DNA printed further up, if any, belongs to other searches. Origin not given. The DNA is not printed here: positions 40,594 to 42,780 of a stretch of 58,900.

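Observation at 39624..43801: Unassigned three-gene operon: ATP-grasp ligase, a DxHxxG (cobalamin-type) protein with a large unknown domain, and an opine dehydrogenase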

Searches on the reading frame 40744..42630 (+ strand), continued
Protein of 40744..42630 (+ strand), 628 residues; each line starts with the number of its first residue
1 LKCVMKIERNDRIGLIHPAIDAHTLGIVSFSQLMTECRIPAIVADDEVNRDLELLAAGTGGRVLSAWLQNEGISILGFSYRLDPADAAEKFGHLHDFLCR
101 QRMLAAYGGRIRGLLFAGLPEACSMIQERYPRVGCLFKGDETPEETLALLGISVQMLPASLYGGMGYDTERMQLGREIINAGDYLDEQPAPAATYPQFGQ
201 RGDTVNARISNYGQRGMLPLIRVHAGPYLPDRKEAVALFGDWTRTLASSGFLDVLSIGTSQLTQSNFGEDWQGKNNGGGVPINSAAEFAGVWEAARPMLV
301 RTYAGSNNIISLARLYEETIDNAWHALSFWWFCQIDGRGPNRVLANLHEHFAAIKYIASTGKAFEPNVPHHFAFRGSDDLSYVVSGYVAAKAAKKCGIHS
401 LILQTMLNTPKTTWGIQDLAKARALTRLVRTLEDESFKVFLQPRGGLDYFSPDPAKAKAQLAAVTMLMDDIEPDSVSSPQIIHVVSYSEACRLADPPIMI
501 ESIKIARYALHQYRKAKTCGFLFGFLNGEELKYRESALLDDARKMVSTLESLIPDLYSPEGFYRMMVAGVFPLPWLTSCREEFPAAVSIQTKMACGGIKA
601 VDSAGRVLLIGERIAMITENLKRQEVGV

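Call 33: search_protein_families(library=pfam, proteins=[P0165, P0170, P0183, P0187, P0193, P0205, P0229, P0216, P0159, P0212], max_evalue=0.01)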
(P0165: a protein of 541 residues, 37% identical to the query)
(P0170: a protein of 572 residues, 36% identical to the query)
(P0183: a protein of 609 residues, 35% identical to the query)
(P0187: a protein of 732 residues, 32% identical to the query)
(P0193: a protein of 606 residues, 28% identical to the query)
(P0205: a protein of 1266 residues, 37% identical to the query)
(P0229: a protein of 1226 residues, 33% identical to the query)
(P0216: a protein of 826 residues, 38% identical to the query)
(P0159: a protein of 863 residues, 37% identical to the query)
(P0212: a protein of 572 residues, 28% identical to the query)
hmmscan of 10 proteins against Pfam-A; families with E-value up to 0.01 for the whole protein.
P0165 (541 aa): 2 families
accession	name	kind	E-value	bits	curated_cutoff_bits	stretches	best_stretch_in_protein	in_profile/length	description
PF02310.24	B12-binding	-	2.9e-08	34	32.1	1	2-110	2-112/121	B12 binding domain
PF06368.17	Met_asp_mut_E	-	0.00036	19.6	26.6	1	358-515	234-390/441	Methylaspartate mutase E chain (MutE)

P0170 (572 aa): 1 family
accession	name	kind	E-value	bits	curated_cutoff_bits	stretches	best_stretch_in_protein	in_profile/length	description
PF02310.24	B12-binding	-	0.00011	22.5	32.1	1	16-127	3-113/121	B12 binding domain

P0183 (609 aa): 2 families
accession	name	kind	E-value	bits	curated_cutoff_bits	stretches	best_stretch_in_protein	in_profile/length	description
PF02310.24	B12-binding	-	1.2e-06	28.7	32.1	1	5-99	3-94/121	B12 binding domain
PF06368.17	Met_asp_mut_E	-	7.5e-06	25.1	26.6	1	434-593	243-394/441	Methylaspartate mutase E chain (MutE)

P0187 (732 aa): 2 families
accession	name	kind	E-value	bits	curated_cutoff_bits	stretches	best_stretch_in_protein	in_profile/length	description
PF02310.24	B12-binding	-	7.4e-07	29.5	32.1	1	2-67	2-67/121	B12 binding domain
PF08291.16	Peptidase_M15_3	-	0.00052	20.6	23.2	1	603-679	27-102/108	Peptidase M15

P0193 (606 aa): 1 family
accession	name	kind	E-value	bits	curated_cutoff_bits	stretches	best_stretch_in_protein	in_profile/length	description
PF02310.24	B12-binding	-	4.9e-05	23.6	32.1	1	6-63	2-59/121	B12 binding domain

P0205 (1266 aa): 3 families
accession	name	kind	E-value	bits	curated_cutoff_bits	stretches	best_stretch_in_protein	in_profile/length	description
PF13941.12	MutL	-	2.4e-82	277.5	27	2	679-1009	1-299/450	MutL protein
PF05378.19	Hydant_A_N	-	0.00032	20.9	25.2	0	682-735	4-57/176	Hydantoinase/oxoprolinase N-terminal region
PF02310.24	B12-binding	-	0.0034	17.6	32.1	0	5-104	2-91/121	B12 binding domain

P0229 (1226 aa): 2 families
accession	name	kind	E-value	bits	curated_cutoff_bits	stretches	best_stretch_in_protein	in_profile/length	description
PF13941.12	MutL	-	7.2e-76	256.2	27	1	706-1220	1-450/450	MutL protein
PF02310.24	B12-binding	-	1.1e-05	25.7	32.1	1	13-74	2-61/121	B12 binding domain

P0216 (826 aa): 1 family
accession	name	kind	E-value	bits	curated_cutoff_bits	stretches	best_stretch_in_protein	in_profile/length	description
PF13941.12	MutL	-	1.7e-55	189.1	27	1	568-810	1-218/450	MutL protein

P0159 (863 aa): 4 families
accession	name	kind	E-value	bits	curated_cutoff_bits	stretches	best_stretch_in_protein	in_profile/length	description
PF02955.21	GSH-S_ATP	-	1.1e-15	57.9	23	1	705-839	33-170/175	Prokaryotic glutathione synthetase, ATP-grasp domain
PF08443.16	RimK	-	6.4e-09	36.1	21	1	739-851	70-184/188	RimK-like ATP-grasp domain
PF06368.17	Met_asp_mut_E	-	1.5e-06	27.5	26.6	1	153-517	21-383/441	Methylaspartate mutase E chain (MutE)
PF02310.24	B12-binding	-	1.8e-06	28.2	32.1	1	6-103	2-97/121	B12 binding domain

P0212 (572 aa): 0 families

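Call 34: predict_structure(alignment_id=A1)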
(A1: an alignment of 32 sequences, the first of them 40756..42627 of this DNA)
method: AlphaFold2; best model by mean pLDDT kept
length: 624 residues; sequences in the alignment: 32
mean_pLDDT: 86.5   pTM: 0.88
mean pLDDT of the five models: 86.5, 86.0, 85.0, 83.7, 83.0
residues with pLDDT >= 90: 332; 70-90: 229; 50-70: 53; < 50: 10
segments of 3 or more residues with pLDDT < 50: 406-409
pLDDT, mean of each block of 10 residues (from residue 1): 91 68 79 91 90 91 96 90 94 96 94 92 94 85 90 76 82 94 80 85 92 90 80 92 93 65 59 64 91 88 82 88 85 79 93 94 80 89 97 97 63 87 97 96 78 91 90 91 79 94 93 71 75 96 97 96 92 80 86 83 93 92 59
secondary structure, 60 per line:
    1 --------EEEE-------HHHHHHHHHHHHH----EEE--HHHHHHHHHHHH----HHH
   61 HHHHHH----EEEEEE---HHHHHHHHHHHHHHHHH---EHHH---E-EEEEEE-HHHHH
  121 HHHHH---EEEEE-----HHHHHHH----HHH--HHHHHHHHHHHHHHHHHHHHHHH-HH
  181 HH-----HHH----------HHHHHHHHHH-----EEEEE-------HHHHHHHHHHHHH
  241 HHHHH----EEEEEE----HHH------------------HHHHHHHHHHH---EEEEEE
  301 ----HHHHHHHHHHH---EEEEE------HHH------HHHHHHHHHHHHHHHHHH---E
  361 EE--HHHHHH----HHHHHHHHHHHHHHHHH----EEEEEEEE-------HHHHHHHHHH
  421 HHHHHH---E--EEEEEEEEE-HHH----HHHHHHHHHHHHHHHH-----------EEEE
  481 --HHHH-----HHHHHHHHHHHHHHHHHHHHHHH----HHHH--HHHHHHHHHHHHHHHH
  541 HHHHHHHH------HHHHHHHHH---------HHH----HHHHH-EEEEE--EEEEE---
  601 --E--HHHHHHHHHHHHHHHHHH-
elements in order: E9-12 H20-32 E37-39 H42-53 H58-66 E71-76 H80-96 E109-114 H116-125 E129-133 H139-145 H155-177 H179-182 H201-210 E216-220 H228-245 E250-255 H281-291 E295-300 H305-315 E319-323 H339-356 E360-362 H365-370 H375-391 E396-403 H411-426 E433-441 H450-465 E477-480 H483-486 H492-514 H519-522 H525-548 H555-563 H580-584 E586-590 E593-597 H606-623

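Call 37: fold_search(model_id=the predicted structure, library=pdb)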
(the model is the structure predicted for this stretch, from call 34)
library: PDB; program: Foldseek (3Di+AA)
matches with E <= 10: 1251; with E <= 0.001: 30
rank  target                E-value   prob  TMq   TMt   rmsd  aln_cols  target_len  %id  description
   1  1cb7_B                4.0e-12  1.00  0.50  0.63  12.8       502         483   14  GLUTAMATE MUTASE FROM CLOSTRIDIUM COCHLEARIUM RECONSTITUTED WITH METHYL-COBALAMIN (released 2000-02-28)
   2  6h9e_B                4.4e-11  1.00  0.48  0.61  13.0       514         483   15  Structure of glutamate mutase reconstituted with homo-coenzyme B12 (released 2019-08-14)
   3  1xrs_A                1.0e-08  1.00  0.43  0.50  22.9       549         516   12  Crystal structure of Lysine 5,6-Aminomutase in complex with PLP, cobalamin, and 5'-deoxyadenosine (released 2004-11-09)
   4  8t0v_A                1.9e-07  1.00  0.43  0.51  18.5       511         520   14  Closed state of lysine 5,6-aminomutase from Thermoanaerobacter tengcongensis (released 2024-07-03)
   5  8gju_H                2.9e-06  1.00  0.36  0.33   7.8       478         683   14  Crystal structure of human methylmalonyl-CoA mutase (MMUT) in complex with methylmalonic acidemia type A protein (MMAA (released 2023-08-09)
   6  4jx4_A                8.4e-05  1.00  0.27  0.28  20.4       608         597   13  Structure of the carboxyl transferase domain from Rhizobium etli pyruvate carboxylase (released 2013-05-29)
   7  5vz0_B                1.1e-04  1.00  0.29  0.17  19.1       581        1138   11  Crystal structure of Lactococcus lactis pyruvate carboxylase G746A mutant in complex with cyclic-di-AMP (released 2017-08-16)
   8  4jx4_C                1.2e-04  1.00  0.27  0.28  18.7       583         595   14  Structure of the carboxyl transferase domain from Rhizobium etli pyruvate carboxylase (released 2013-05-29)
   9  5vyz_D                1.9e-04  1.00  0.30  0.18  18.3       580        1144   12  Crystal structure of Lactococcus lactis pyruvate carboxylase in complex with cyclic-di-AMP (released 2017-08-16)
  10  4jx4_B                2.0e-04  1.00  0.27  0.28  20.7       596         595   12  Structure of the carboxyl transferase domain from Rhizobium etli pyruvate carboxylase (released 2013-05-29)
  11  5vz0_D                2.1e-04  1.00  0.29  0.18  18.5       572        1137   10  Crystal structure of Lactococcus lactis pyruvate carboxylase G746A mutant in complex with cyclic-di-AMP (released 2017-08-16)
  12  5vz0_A                2.4e-04  1.00  0.30  0.18  18.6       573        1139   11  Crystal structure of Lactococcus lactis pyruvate carboxylase G746A mutant in complex with cyclic-di-AMP (released 2017-08-16)
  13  5vyz_B                2.7e-04  1.00  0.27  0.17  18.9       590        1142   11  Crystal structure of Lactococcus lactis pyruvate carboxylase in complex with cyclic-di-AMP (released 2017-08-16)
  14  5vyz_A                2.9e-04  1.00  0.28  0.17  18.9       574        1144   11  Crystal structure of Lactococcus lactis pyruvate carboxylase in complex with cyclic-di-AMP (released 2017-08-16)
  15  4jx6_A                3.1e-04  0.99  0.26  0.27  19.1       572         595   13  Structure of the carboxyl transferase domain Y628A from Rhizobium etli pyruvate carboxylase with pyruvate (released 2013-05-29)
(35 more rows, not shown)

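Call 39: search_solved_structures(query=A2, max_evalue=10, show_alignments=3)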
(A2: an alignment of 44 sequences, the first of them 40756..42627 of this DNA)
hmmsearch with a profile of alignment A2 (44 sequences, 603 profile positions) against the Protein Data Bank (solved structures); distinct sequences matched with E-value up to 10: 24.
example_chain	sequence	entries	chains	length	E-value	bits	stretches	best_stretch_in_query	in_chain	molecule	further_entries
4jgi_A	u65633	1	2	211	5e-06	28.2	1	3-104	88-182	Putative uncharacterized protein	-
2yxb_A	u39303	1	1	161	4.9e-05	24.9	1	6-144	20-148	Coenzyme B12-dependent mutase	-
7xcn_M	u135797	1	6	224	0.002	19.6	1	8-118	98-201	Trimethylamine methyltransferase corrinoid protein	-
8ssd_A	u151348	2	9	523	0.0022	19.4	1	6-62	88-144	Methionine synthase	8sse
9cbq_A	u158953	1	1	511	0.0023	19.4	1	6-62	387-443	Methionine synthase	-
4r3u_C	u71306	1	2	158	0.0039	18.6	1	6-62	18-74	2-hydroxyisobutyryl-CoA mutase small subunit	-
9cbp_A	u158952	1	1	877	0.0046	18.4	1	6-62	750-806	Methionine synthase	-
8ssc_A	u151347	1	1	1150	0.0059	18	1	6-62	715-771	Methionine synthase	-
9cbo_A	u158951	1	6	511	0.02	16.3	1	6-62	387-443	Methionine synthase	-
1y80_A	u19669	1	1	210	0.027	15.9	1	6-103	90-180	Predicted cobalamin binding protein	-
9cbr_A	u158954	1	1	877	0.046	15.1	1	6-62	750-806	Methionine synthase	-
8g3h_A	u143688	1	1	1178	0.1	13.9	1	6-62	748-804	Methionine synthase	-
8j2w_A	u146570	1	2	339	0.14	13.5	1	6-62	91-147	Cobalamin-binding protein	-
8j2x_A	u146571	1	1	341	0.14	13.5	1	6-62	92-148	Cobalamin-binding protein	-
8ssl_A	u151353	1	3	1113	0.33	12.3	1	5-62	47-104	Fused isobutyryl-CoA mutase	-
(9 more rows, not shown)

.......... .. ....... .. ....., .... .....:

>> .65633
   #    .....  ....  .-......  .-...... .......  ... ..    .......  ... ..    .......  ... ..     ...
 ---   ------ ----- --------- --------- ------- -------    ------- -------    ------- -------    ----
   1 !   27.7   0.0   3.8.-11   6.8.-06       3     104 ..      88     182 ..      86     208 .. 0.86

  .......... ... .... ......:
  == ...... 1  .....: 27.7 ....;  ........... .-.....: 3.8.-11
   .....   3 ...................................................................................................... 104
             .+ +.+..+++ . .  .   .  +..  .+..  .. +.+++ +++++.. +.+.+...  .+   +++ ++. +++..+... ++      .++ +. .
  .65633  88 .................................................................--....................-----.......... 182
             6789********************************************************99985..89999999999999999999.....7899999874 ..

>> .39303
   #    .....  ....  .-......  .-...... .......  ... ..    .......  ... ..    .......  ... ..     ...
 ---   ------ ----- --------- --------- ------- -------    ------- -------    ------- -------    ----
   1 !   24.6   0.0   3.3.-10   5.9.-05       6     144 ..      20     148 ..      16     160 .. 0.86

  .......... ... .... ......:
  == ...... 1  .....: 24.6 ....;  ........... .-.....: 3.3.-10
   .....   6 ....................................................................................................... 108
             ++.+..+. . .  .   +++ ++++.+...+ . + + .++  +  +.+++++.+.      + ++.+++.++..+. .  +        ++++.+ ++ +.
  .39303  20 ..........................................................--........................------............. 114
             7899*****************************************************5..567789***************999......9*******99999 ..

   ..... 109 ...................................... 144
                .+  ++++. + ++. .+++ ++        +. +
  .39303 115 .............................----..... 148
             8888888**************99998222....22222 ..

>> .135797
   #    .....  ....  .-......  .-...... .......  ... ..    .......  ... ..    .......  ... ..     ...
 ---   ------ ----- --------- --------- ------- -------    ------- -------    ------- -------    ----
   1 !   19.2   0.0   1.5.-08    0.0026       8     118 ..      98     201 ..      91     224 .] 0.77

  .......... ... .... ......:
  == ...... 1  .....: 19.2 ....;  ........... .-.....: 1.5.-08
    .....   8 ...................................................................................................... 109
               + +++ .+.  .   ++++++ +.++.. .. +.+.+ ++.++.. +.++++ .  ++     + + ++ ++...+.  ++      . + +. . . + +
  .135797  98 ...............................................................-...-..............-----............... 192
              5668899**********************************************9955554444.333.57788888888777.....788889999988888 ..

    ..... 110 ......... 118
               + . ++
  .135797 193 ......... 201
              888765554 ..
